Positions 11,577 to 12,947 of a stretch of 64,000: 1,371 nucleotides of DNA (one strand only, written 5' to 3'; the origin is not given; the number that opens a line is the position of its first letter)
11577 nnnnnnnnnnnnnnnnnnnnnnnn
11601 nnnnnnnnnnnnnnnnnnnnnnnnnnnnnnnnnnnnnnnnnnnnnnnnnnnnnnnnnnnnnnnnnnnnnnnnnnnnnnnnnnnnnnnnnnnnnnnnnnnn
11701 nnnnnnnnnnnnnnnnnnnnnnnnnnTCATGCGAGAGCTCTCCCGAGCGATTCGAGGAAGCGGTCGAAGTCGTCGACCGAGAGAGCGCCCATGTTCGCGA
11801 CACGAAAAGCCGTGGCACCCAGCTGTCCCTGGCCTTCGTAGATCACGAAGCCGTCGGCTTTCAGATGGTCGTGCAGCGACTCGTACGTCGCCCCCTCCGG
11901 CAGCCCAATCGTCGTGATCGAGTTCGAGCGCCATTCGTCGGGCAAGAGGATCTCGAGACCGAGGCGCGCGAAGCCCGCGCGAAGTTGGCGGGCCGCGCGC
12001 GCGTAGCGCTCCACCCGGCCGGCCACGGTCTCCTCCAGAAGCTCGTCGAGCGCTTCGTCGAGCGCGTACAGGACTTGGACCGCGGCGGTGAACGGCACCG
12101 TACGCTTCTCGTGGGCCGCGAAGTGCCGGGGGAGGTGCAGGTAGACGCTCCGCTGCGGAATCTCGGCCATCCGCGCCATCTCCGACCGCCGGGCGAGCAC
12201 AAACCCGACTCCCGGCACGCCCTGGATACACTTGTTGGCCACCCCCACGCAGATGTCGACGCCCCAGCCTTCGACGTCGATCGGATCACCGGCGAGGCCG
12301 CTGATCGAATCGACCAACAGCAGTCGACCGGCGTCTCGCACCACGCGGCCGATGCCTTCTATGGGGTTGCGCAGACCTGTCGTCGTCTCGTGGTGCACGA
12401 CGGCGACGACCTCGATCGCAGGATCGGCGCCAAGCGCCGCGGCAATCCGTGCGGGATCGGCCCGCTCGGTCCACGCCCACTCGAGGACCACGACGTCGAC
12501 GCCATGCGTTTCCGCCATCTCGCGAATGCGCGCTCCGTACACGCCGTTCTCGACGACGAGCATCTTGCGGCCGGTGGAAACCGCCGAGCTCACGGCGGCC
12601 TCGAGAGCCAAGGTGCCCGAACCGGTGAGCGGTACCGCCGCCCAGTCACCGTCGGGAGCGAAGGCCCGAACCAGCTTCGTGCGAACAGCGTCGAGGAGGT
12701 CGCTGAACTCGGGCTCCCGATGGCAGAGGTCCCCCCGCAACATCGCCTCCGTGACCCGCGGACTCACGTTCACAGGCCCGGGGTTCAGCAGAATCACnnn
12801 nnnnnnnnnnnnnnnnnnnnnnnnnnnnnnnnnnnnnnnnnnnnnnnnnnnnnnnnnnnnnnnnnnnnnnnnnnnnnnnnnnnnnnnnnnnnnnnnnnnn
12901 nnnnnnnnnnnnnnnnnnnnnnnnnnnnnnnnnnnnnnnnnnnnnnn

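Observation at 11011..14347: A phosphonate (2-aminoethylphosphonate-type) biosynthesis operon is intact except for a decayed PEP mutase gene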

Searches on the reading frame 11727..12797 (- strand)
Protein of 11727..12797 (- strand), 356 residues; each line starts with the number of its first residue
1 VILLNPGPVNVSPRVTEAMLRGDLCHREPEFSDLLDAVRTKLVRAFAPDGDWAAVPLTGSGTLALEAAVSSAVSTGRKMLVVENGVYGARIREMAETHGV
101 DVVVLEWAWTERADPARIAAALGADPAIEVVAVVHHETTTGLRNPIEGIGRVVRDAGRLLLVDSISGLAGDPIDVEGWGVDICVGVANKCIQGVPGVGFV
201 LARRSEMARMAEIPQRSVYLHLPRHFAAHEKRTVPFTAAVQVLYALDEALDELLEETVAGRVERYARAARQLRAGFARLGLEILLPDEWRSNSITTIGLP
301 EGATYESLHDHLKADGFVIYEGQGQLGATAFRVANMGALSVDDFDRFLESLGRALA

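Call 5: search_protein_families(library=pfam, proteins=[window:11727-12797:-], max_evalue=0.01)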
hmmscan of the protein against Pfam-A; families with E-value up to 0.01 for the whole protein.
window:11727-12797:- (356 aa): 1 family
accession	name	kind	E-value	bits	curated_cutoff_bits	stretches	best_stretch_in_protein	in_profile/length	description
PF00266.25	Aminotran_5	-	2.8e-20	73.1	21.5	1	30-299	40-316/371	Aminotransferase class-V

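Call 6: search_protein_families(library=ncbifam, proteins=[window:11727-12797:-], max_evalue=0.01)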
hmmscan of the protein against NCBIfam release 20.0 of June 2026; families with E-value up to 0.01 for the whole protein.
window:11727-12797:- (356 aa): 18 families
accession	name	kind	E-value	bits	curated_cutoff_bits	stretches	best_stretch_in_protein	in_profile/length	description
TIGR03301.1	PhnW-AepZ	equivalog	1.3e-108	363.5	360.8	1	2-353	1-353/355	2-aminoethylphosphonate aminotransferase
NF010006.0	PRK13479.1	equivalog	2.2e-82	277.1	296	1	2-355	7-361/369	2-aminoethylphosphonate--pyruvate transaminase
TIGR02326.1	transamin_PhnW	equivalog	6.3e-80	269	400.8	1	2-355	5-360/363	2-aminoethylphosphonate--pyruvate transaminase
NF046070.1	PyrdoxPyrvTramin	equivalog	1.1e-56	192.2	600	1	2-342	7-350/369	pyridoxamine--pyruvate transaminase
NF045640.1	AspGlyoxATaseBhcA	equivalog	6.8e-46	156.9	650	1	5-340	9-349/395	L-aspartate--glyoxylate aminotransferase BhcA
TIGR01366.1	serC_3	equivalog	3.6e-09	36.3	401.65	1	25-349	33-352/361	phosphoserine transaminase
TIGR01979.1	sufS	subfamily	1.3e-08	34.1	475.1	1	126-210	158-241/403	SufS family cysteine desulfurase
TIGR01977.1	am_tr_V_EF2568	hypoth_equivalog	1.4e-06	27.6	377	1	54-202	64-212/376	cysteine desulfurase family protein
TIGR03402.1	FeS_nifS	equivalog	2.8e-06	26.3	530.75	1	54-205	61-213/379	cysteine desulfurase NifS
NF010611.0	PRK14012.1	equivalog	9.4e-06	24.8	548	1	95-211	116-229/406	IscS subfamily cysteine desulfurase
TIGR01976.1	am_tr_V_VC1184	hypoth_equivalog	2e-05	24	352.35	1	94-249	126-281/401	cysteine desulfurase-like protein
NF040779.1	Sec_lyase_SclA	exception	4.6e-05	22.5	525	1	44-206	53-216/378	selenocysteine lyase SclA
NF006791.0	PRK09295.1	equivalog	6.1e-05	22.3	661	1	94-210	133-246/406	cysteine desulfurase SufS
TIGR03403.1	nifS_epsilon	equivalog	7.8e-05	21.6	587.7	1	94-205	109-217/382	NifS family cysteine desulfurase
NF002806.0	PRK02948.1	subfamily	8.9e-05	21.6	304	1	50-202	58-212/381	IscS subfamily cysteine desulfurase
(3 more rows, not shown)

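Call 11: find_related_loci(query=window:11730-12797:-, collection=genome_contigs, flank=8000)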
Query window:11730-12797:- (356 aa) in genome_contigs; peptide patterns used: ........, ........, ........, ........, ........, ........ (x = any residue, [..] = any of these).
350 stretches matched a pattern; 2 encode a relative of the query (tblastn E <= 1e-3); 2 distinct loci.
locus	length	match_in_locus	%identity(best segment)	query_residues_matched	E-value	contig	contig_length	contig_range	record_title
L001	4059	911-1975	73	1-355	2e-174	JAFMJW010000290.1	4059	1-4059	MAG: Alphaproteobacteria bacterium isolate DEBay_Sum019D_L_G_86 NODE_29941_length_4059_cov_11.303696, whole genome shotg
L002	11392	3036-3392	29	93-213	2e-12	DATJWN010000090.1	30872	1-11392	MAG TPA_asm: Reyranella sp. isolate SMAG_U15100 k141_1658894, whole genome shotgun sequence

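Call 13: find_homologous_proteins(query=window:11730-12797:-, max_evalue=1e-30)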
Query window:11730-12797:- (356 aa): 4278 proteins with E <= 1e-30 among 8000 candidates; the best 120 are listed.
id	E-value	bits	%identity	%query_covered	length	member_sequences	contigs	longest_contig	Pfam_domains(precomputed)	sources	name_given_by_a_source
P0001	1.3e-230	783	100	100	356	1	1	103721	PF00266.26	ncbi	-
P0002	3.5e-207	706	89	100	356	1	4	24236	PF00266.26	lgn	-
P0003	2.2e-205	700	89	100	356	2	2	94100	PF00266.26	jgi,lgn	-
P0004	1.1e-200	684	88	100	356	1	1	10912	PF00266.26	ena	-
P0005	2.0e-198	677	86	100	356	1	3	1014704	PF00266.26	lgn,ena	-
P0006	5.7e-198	675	85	100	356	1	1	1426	PF00266.26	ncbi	-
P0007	2.8e-195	666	85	100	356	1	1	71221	PF00266.26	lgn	-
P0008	1.8e-194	664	84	100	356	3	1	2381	PF00266.26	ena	-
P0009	2.8e-192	657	84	100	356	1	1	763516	PF00266.26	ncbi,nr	ncbi:MAG: alanine--glyoxylate aminotransferase family protein [Candidatus Binatia bacterium]|nr:alan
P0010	8.8e-191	652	83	100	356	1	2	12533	PF00266.26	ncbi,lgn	-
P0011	2.5e-189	647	83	100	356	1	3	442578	PF00266.26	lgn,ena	-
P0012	1.0e-188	645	82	99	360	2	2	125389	PF00266.26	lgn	-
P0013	6.9e-177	606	78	100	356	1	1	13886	PF00266.26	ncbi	-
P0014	1.0e-175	602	77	100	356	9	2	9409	PF00266.26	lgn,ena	-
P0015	2.3e-175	601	77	100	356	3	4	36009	PF00266.26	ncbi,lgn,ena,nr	ncbi:MAG: aminotransferase class V-fold PLP-dependent enzyme [Deltaproteobacteria bacterium]|nr:amin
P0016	3.1e-172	591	76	100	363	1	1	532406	PF00266.26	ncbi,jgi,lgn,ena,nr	ncbi:MAG TPA: alanine--glyoxylate aminotransferase family protein [Candidatus Binatia bacterium]|nr:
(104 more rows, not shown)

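Call 14: find_encoding_contigs(protein=P0001, flank=6000, max_places=3)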
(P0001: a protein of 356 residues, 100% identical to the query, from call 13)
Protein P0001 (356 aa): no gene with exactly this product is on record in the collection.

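Call 15: find_encoding_contigs(protein=P0003, flank=8000, max_places=3)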
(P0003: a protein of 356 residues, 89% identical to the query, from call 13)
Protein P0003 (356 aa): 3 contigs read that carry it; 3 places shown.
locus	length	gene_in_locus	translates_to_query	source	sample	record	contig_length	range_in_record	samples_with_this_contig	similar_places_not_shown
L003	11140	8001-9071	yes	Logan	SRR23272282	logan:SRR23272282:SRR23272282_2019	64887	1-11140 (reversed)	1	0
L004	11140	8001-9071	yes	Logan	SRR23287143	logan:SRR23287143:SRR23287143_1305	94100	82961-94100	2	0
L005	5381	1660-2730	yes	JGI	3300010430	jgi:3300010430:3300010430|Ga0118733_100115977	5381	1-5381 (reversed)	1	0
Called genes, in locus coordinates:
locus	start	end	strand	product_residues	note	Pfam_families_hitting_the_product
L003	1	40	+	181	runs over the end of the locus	PF13618:Gluconate_2-dh3 (weak)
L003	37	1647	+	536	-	PF01266:DAO (weak), PF05199:GMC_oxred_C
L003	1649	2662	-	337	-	PF00296:Bac_luciferase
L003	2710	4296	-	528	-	-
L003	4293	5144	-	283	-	PF07728:AAA_5, PF00004:AAA (weak)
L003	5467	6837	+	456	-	PF01381:HTH_3 (faint)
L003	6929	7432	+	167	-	PF02776:TPP_enzyme_N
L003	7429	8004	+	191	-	PF02775:TPP_enzyme_C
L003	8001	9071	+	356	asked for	PF00266:Aminotran_5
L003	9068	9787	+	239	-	PF12804:NTP_transf_3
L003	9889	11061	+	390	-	PF02515:CoA_transf_3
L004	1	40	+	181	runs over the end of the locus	PF13618:Gluconate_2-dh3 (weak)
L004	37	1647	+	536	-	PF01266:DAO (weak), PF05199:GMC_oxred_C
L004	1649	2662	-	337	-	PF00296:Bac_luciferase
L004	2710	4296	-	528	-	-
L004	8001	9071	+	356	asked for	PF00266:Aminotran_5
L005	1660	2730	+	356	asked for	PF00266:Aminotran_5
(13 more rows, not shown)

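Call 16: find_encoding_contigs(protein=P0005, flank=8000, max_places=3)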
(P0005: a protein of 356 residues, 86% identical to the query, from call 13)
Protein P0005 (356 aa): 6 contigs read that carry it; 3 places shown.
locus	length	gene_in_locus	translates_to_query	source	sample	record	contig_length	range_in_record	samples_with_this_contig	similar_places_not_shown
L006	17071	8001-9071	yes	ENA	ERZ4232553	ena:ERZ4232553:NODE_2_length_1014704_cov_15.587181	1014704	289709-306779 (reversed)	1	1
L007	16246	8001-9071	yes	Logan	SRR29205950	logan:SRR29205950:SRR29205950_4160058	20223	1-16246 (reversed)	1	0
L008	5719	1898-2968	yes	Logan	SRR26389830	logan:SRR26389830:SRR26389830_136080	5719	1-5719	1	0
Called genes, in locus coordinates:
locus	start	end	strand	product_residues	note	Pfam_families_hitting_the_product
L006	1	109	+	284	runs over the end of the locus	PF00535:Glycos_transf_2, PF13641:Glyco_tranf_2_3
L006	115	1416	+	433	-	PF13439:Glyco_transf_4, PF13579:Glyco_trans_4_4, PF00534:Glycos_transf_1, PF13692:Glyco_trans_1_4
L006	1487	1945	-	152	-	PF09500:YiiD_C, PF14539:DUF4442, PF03061:4HBT (faint)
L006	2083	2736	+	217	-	-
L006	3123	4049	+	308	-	PF13462:Thioredoxin_4, PF01323:DSBA, PF13098:Thioredoxin_2 (weak)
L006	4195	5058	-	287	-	-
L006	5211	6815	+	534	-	PF13714:PEP_mutase, PF00463:ICL (weak), PF12804:NTP_transf_3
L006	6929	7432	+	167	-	PF02776:TPP_enzyme_N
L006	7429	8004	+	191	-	PF02775:TPP_enzyme_C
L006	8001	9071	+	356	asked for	PF00266:Aminotran_5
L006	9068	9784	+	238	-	PF12804:NTP_transf_3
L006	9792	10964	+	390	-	PF02515:CoA_transf_3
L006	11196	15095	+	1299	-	PF18076:FGAR-AT_N, PF18072:FGAR-AT_linker, PF02769:AIRS_C, PF22689:FGAR-AT_PurM_N-like, PF02769:AIRS_C, PF13507:GATase_5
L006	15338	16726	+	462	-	PF00206:Lyase_1, PF08328:ASL_C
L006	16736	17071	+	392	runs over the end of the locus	-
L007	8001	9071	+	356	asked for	PF00266:Aminotran_5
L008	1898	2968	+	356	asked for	PF00266:Aminotran_5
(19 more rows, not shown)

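Call 22: find_encoding_contigs(protein=P0002, flank=8000, max_places=2)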
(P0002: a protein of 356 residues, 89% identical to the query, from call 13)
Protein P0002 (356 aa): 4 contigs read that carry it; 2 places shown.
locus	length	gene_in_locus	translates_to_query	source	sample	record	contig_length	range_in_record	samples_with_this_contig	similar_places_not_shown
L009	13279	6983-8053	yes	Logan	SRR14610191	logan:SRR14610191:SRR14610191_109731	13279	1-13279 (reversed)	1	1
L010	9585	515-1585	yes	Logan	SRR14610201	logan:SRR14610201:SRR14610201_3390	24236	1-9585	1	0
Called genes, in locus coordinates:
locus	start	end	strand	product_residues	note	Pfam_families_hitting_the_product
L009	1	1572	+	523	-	?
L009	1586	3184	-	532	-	-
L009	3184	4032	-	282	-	PF07728:AAA_5, PF00004:AAA (weak)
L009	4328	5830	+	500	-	PF01381:HTH_3 (weak)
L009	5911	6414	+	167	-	PF02776:TPP_enzyme_N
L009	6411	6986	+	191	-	PF02775:TPP_enzyme_C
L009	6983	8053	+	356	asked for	PF00266:Aminotran_5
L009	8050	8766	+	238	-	PF12804:NTP_transf_3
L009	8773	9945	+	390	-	PF02515:CoA_transf_3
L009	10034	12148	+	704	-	-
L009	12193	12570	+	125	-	-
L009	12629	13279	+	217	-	?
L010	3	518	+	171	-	?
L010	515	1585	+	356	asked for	PF00266:Aminotran_5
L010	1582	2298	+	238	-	PF12804:NTP_transf_3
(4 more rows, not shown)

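Call 23: find_encoding_contigs(protein=P0009, flank=8000, max_places=2)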
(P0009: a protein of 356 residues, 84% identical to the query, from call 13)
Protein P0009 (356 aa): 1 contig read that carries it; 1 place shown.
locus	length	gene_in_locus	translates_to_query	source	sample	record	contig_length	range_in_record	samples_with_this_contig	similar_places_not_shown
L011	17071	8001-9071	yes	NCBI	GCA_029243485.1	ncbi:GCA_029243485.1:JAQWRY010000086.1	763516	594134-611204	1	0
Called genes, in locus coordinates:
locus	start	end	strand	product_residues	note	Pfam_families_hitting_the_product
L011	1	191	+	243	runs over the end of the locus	PF00657:Lipase_GDSL (faint), PF13472:Lipase_GDSL_2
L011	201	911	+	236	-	PF00106:adh_short, PF08659:KR, PF13561:adh_short_C2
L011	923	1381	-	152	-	PF09500:YiiD_C, PF14539:DUF4442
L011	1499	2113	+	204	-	-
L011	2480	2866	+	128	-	PF13564:DoxX_2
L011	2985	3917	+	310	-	PF13462:Thioredoxin_4, PF01323:DSBA, PF13098:Thioredoxin_2 (weak)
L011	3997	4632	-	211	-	PF00440:TetR_N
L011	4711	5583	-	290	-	-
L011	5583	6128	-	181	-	-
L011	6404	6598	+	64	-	-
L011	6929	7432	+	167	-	PF02776:TPP_enzyme_N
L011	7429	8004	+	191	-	PF02775:TPP_enzyme_C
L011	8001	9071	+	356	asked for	PF00266:Aminotran_5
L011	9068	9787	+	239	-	PF01128:IspD (weak), PF12804:NTP_transf_3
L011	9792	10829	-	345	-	PF13458:Peripla_BP_6 (weak)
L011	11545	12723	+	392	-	PF02515:CoA_transf_3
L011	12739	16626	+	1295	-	PF18076:FGAR-AT_N, PF18072:FGAR-AT_linker, PF02769:AIRS_C, PF22689:FGAR-AT_PurM_N-like, PF02769:AIRS_C, PF13507:GATase_5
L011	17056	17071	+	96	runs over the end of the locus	PF01757:Acyl_transf_3 (weak), PF07786:HGSNAT_cat (weak)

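Call 24: find_encoding_contigs(protein=P0007, flank=8000, max_places=2)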
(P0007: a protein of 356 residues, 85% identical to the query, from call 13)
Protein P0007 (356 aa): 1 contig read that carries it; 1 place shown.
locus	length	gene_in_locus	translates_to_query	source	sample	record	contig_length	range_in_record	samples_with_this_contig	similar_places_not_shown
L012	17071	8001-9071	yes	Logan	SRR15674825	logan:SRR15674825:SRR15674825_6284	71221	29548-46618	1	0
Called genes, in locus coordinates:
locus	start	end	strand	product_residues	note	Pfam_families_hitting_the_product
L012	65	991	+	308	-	PF13462:Thioredoxin_4, PF01323:DSBA, PF13098:Thioredoxin_2 (weak), PF01323:DSBA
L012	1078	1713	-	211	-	PF00440:TetR_N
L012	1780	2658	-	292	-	-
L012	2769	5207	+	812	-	PF08450:SGL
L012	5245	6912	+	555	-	PF13714:PEP_mutase, PF00463:ICL (weak), PF00483:NTP_transferase (weak), PF12804:NTP_transf_3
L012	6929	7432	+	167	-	PF02776:TPP_enzyme_N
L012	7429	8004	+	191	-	PF02775:TPP_enzyme_C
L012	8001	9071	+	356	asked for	PF00266:Aminotran_5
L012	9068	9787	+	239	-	PF01128:IspD (weak), PF12804:NTP_transf_3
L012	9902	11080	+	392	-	PF02515:CoA_transf_3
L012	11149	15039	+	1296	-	PF18076:FGAR-AT_N, PF18072:FGAR-AT_linker, PF02769:AIRS_C, PF22689:FGAR-AT_PurM_N-like, PF02769:AIRS_C, PF13507:GATase_5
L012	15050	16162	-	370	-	PF02811:PHP (weak), PF13263:PHP_C, PF01740:STAS, PF13466:STAS_2 (weak)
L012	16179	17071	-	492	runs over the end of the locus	PF00483:NTP_transferase (weak), PF25087:GMPPB_C (weak), PF02397:Bac_transf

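Call 28: list_cluster_members(proteins=[P0001, P0009])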
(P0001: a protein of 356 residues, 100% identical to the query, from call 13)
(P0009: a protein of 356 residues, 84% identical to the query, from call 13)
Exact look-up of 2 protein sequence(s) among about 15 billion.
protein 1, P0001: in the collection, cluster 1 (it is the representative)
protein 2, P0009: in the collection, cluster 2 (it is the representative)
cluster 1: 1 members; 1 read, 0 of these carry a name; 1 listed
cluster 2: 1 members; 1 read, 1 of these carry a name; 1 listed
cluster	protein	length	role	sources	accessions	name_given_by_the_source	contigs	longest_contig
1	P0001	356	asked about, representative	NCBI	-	-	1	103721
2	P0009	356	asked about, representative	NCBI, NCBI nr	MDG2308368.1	MAG: alanine--glyoxylate aminotransferase family protein [Candidatus Binatia bacterium] | alanine--glyoxylate aminotransferase family protein [Candidatus Binatia bacterium]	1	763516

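Call 33: search_protein_families(library=pfam, proteins=[L012:5245-6912:+, L003:5467-6837:+, L011:5583-6128:-, L011:6404-6598:+], max_evalue=0.001)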
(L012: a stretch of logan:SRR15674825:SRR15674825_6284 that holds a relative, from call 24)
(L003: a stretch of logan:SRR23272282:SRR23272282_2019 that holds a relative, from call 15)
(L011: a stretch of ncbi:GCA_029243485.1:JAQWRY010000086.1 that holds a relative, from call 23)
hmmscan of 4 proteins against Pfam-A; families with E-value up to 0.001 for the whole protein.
L012:5245-6912:+ (555 aa): 5 families
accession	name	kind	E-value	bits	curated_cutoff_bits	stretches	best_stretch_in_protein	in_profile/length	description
PF13714.12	PEP_mutase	-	6.5e-57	193.3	31.5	1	12-252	4-238/240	Phosphoenolpyruvate phosphomutase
PF12804.13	NTP_transf_3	-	1.7e-14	54.8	27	1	297-416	1-123/160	MobA-like NTP transferase domain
PF00483.29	NTP_transferase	-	8.8e-09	35.7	21.2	1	297-349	2-55/245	Nucleotidyl transferase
PF00463.27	ICL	-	1.7e-06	27.3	26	1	69-160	143-234/526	Isocitrate lyase family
PF01128.25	IspD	-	9e-05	22.8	27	1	297-346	3-50/221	2-C-methyl-D-erythritol 4-phosphate cytidylyltransferase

L003:5467-6837:+ (456 aa): 1 family
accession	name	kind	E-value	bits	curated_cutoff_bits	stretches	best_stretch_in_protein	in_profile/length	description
PF01381.28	HTH_3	-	1.1e-05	25.8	23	1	24-68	11-55/55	Helix-turn-helix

L011:5583-6128:- (181 aa): 0 families

L011:6404-6598:+ (64 aa): 0 families
